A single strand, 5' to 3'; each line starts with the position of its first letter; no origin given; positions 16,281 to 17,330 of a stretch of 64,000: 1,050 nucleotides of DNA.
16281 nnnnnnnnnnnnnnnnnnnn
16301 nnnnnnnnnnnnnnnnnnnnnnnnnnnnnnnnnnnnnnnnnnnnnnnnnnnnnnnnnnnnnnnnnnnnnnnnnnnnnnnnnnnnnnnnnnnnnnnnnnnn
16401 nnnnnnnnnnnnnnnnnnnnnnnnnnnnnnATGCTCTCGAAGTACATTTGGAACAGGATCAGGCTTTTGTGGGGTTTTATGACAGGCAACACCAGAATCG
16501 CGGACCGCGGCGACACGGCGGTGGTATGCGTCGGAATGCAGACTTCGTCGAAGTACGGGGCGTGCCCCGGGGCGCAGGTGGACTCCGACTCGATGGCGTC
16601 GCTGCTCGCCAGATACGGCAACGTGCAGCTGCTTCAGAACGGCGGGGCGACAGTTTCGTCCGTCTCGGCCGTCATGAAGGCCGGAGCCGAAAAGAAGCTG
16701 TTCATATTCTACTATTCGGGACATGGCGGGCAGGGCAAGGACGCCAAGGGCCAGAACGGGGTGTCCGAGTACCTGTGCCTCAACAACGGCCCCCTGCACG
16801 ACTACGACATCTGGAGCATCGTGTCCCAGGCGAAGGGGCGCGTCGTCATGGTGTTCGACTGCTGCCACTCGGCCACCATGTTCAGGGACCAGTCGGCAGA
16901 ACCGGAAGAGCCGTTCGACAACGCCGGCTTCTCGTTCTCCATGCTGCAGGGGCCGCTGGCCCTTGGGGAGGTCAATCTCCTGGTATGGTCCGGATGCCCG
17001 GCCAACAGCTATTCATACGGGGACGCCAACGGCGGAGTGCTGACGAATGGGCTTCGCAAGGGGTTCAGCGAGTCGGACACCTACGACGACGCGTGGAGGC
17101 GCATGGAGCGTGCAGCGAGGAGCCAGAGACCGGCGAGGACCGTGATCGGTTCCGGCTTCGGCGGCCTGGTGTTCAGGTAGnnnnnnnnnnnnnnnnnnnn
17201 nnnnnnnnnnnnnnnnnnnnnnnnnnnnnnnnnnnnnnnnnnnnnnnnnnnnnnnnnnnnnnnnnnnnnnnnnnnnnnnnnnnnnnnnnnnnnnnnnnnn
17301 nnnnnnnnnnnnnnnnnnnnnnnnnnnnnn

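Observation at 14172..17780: Three copies of a conserved ~60-bp intergenic element: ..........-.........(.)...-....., then a hairpin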

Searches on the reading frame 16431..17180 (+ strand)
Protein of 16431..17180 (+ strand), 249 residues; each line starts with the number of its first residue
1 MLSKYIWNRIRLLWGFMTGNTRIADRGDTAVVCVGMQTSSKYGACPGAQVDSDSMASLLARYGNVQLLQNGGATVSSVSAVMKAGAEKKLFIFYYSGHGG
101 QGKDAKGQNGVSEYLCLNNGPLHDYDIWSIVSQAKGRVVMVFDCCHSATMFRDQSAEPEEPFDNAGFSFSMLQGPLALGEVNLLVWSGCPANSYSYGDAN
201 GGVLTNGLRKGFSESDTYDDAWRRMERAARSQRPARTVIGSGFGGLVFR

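Call 11: search_protein_families(library=pfam, proteins=[window:16431-17180:+], max_evalue=0.01)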
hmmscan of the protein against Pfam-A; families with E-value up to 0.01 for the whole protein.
window:16431-17180:+ (249 aa): 2 families
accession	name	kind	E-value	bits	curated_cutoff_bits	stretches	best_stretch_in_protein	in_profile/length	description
PF00656.27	Peptidase_C14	-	2.4e-12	47.5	21.4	1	44-228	18-210/233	Caspase domain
PF14538.11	Raptor_N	-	0.0015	18.8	27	1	75-150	75-147/151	Raptor N-terminal CASPase like domain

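Call 12: search_protein_families(library=phrogs, proteins=[window:16431-17180:+], max_evalue=0.001)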
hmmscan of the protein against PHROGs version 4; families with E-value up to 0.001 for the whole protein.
window:16431-17180:+ (249 aa): 0 families
